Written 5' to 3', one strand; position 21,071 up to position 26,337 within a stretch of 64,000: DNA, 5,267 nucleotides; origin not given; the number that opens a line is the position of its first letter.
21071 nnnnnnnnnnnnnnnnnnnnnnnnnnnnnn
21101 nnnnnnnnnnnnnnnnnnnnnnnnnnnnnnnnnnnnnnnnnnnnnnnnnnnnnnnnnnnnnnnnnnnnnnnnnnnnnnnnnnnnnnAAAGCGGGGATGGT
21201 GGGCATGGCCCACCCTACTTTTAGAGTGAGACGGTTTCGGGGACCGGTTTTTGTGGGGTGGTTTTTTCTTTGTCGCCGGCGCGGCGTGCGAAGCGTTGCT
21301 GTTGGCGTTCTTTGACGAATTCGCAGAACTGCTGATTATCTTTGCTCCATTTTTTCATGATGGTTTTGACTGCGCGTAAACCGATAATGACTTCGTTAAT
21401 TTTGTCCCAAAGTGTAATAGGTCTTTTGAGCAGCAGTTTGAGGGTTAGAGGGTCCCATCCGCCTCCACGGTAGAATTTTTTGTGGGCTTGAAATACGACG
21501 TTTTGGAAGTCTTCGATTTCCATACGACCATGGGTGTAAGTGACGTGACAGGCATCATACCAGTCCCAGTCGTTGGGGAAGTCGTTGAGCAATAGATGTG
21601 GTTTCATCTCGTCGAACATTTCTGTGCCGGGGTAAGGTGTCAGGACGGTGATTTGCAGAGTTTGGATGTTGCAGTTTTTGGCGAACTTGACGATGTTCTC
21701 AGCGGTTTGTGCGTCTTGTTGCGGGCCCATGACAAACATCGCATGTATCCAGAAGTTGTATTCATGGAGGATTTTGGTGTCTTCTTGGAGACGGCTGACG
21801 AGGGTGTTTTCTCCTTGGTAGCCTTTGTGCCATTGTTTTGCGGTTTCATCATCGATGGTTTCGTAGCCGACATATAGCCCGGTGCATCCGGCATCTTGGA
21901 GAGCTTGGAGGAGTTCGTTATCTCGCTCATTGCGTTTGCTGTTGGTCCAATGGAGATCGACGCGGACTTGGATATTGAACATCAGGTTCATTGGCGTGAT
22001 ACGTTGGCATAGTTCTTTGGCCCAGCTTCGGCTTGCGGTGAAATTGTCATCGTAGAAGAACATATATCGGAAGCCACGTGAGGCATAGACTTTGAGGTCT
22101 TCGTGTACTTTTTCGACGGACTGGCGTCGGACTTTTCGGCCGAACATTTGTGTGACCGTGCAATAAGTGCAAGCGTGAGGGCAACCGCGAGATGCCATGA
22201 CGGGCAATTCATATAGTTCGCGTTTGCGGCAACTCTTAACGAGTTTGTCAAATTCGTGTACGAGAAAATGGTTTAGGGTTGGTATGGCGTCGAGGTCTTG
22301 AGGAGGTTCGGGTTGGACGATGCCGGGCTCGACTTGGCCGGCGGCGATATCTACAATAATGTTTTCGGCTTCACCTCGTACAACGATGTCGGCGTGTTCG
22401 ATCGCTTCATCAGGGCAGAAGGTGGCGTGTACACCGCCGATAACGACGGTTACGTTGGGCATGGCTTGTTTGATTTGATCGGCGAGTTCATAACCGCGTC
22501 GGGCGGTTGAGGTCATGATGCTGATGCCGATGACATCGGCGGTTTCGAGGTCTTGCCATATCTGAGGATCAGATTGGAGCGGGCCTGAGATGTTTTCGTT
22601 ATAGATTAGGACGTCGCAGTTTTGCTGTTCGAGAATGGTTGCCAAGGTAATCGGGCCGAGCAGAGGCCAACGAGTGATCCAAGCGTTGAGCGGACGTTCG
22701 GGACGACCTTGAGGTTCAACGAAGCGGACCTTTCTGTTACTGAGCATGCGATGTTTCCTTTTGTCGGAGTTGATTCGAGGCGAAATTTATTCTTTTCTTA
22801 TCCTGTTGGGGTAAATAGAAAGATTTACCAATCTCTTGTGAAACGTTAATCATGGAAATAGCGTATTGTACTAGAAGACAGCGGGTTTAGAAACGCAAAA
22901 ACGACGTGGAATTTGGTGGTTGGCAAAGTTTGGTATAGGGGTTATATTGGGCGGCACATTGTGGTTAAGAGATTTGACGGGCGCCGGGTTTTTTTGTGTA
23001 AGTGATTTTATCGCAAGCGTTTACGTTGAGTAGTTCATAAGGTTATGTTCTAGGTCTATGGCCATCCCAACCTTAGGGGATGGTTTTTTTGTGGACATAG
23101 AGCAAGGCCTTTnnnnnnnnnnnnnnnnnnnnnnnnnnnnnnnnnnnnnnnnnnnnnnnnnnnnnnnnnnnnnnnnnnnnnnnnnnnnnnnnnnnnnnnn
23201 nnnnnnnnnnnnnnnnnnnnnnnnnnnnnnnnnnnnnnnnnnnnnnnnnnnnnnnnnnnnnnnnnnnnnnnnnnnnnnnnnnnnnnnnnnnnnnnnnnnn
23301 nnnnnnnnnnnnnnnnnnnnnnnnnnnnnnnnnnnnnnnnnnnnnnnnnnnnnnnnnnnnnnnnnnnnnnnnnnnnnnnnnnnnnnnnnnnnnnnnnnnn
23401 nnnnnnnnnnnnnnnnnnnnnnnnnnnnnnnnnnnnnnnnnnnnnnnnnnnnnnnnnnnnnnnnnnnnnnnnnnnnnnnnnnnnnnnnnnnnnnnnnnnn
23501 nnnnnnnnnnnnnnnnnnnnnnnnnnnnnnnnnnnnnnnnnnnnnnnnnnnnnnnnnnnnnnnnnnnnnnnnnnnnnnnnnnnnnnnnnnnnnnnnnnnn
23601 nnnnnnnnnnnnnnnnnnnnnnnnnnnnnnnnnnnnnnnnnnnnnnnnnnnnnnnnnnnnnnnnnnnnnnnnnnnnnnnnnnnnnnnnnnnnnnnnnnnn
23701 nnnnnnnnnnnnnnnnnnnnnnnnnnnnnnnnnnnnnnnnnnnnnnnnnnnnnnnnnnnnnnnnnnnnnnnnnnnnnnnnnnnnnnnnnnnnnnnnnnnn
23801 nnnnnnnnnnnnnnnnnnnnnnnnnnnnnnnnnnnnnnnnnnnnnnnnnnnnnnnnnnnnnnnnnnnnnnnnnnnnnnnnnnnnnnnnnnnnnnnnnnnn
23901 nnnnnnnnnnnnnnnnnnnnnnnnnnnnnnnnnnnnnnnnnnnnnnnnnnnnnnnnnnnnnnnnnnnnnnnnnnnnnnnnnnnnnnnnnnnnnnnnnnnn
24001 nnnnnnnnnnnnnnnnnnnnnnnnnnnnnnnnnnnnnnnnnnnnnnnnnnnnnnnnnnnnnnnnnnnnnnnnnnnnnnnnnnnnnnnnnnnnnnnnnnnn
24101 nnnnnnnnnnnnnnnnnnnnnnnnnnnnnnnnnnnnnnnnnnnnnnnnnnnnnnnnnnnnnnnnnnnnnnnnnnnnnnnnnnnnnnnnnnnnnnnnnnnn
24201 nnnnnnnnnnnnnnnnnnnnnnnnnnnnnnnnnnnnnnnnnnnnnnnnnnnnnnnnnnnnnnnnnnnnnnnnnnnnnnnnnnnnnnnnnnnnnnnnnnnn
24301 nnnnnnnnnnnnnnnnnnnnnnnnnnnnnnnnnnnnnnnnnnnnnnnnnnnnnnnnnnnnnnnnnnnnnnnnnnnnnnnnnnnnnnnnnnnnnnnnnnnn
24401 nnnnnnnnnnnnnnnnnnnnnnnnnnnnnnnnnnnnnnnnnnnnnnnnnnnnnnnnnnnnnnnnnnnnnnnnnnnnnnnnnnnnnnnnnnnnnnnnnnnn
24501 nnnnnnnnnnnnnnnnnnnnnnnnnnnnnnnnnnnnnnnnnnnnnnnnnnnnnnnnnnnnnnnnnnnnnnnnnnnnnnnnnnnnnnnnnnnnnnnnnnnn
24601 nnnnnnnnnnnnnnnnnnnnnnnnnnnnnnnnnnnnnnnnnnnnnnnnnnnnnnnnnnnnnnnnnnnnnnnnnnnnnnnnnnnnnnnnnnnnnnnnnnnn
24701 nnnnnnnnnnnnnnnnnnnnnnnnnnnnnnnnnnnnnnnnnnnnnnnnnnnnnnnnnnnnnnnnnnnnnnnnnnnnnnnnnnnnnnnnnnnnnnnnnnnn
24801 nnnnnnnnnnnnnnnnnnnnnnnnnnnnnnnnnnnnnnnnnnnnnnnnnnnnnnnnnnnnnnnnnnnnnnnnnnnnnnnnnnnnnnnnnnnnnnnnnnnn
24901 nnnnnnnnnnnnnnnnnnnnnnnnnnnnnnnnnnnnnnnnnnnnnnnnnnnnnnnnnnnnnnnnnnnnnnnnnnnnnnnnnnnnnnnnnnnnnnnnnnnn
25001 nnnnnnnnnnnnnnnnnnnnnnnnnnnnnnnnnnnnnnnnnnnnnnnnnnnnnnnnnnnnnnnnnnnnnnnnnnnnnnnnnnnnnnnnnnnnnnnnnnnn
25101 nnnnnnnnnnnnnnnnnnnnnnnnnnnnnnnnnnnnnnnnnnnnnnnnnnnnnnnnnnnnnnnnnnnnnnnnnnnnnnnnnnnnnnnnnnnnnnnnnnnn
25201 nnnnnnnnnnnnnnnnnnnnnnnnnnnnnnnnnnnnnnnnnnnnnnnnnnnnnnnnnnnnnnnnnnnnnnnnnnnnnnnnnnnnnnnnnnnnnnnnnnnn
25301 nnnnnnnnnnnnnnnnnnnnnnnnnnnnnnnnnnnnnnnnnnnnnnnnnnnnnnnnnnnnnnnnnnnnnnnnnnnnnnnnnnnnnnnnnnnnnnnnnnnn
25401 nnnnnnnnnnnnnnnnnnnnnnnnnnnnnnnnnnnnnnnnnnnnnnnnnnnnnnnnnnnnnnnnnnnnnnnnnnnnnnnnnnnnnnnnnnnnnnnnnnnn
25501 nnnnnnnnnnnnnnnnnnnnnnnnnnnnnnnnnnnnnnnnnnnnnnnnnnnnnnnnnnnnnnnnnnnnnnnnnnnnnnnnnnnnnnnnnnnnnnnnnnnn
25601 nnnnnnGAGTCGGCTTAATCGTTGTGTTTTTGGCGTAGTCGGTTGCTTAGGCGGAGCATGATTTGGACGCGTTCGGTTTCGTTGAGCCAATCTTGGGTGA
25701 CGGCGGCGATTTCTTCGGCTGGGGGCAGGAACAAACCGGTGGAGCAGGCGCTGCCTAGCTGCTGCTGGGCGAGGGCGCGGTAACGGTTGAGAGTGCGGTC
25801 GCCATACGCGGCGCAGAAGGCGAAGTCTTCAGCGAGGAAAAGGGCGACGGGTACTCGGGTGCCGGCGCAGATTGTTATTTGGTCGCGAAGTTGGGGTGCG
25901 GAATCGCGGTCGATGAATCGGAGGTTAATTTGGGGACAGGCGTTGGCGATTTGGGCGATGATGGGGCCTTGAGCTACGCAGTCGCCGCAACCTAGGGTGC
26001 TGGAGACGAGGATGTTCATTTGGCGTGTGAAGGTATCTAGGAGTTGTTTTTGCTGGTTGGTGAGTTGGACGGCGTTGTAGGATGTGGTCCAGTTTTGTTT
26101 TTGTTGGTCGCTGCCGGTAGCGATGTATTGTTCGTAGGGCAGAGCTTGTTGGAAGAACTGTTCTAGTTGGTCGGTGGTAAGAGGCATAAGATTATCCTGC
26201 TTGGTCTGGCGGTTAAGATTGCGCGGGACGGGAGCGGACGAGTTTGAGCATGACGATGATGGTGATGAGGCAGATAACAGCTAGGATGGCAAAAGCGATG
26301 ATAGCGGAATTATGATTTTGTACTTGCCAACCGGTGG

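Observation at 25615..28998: Cytochrome bd-like membrane subunit fused to a dihaem cytochrome c, in an operon with a polytopic membrane protein and a thioredoxin-like protein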

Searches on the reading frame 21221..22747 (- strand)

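Call 3: search_protein_families(library=pfam, proteins=[window:21221-22747:-], max_evalue=0.01)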
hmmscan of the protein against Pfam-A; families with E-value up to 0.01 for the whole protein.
window:21221-22747:- (508 aa): 2 families
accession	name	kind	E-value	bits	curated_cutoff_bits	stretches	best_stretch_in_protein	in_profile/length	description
PF02310.24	B12-binding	-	2.3e-17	63.4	32.1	1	31-134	16-120/121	B12 binding domain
PF04055.27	Radical_SAM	-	5.4e-14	53.1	29.5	1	186-356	4-166/166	Radical SAM superfamily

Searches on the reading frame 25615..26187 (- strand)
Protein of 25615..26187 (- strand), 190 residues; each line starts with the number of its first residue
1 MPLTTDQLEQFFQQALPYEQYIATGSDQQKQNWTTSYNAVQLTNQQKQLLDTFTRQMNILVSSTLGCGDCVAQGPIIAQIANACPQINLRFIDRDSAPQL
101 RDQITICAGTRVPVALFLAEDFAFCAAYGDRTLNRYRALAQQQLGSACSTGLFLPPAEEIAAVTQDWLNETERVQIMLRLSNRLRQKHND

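Call 3: search_protein_families(library=pfam, proteins=[window:25615-26187:-], max_evalue=0.01)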
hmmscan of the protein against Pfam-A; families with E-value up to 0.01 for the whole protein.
window:25615-26187:- (190 aa): 1 family
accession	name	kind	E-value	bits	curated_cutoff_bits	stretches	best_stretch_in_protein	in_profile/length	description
PF14595.12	Thioredoxin_9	-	3.7e-18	66.1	25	1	17-131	3-117/129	Thioredoxin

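Call 4: search_protein_families(library=ncbifam, proteins=[window:25615-26187:-], max_evalue=0.01)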
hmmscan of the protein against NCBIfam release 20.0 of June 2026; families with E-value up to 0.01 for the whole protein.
window:25615-26187:- (190 aa): 0 families

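Call 55: search_solved_structures(query=window:25615-26187:-, max_evalue=1, show_alignments=1)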
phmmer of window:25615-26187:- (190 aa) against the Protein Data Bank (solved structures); distinct sequences matched with E-value up to 1: 5.
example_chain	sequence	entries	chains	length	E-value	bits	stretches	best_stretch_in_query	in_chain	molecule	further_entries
1z6n_A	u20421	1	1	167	0.22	14.4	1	48-131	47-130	hypothetical protein PA1234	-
2vlt_A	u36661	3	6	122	0.24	14.3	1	49-120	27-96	THIOREDOXIN H ISOFORM 2.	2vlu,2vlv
3lef_A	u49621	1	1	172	0.33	13.8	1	48-131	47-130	Uncharacterized protein 4E10_S0_1Z6NA_001 (T18)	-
2e0q_A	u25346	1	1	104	0.82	12.5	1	64-106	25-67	thioredoxin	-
1xfl_A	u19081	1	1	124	0.9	12.4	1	38-121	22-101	Thioredoxin h1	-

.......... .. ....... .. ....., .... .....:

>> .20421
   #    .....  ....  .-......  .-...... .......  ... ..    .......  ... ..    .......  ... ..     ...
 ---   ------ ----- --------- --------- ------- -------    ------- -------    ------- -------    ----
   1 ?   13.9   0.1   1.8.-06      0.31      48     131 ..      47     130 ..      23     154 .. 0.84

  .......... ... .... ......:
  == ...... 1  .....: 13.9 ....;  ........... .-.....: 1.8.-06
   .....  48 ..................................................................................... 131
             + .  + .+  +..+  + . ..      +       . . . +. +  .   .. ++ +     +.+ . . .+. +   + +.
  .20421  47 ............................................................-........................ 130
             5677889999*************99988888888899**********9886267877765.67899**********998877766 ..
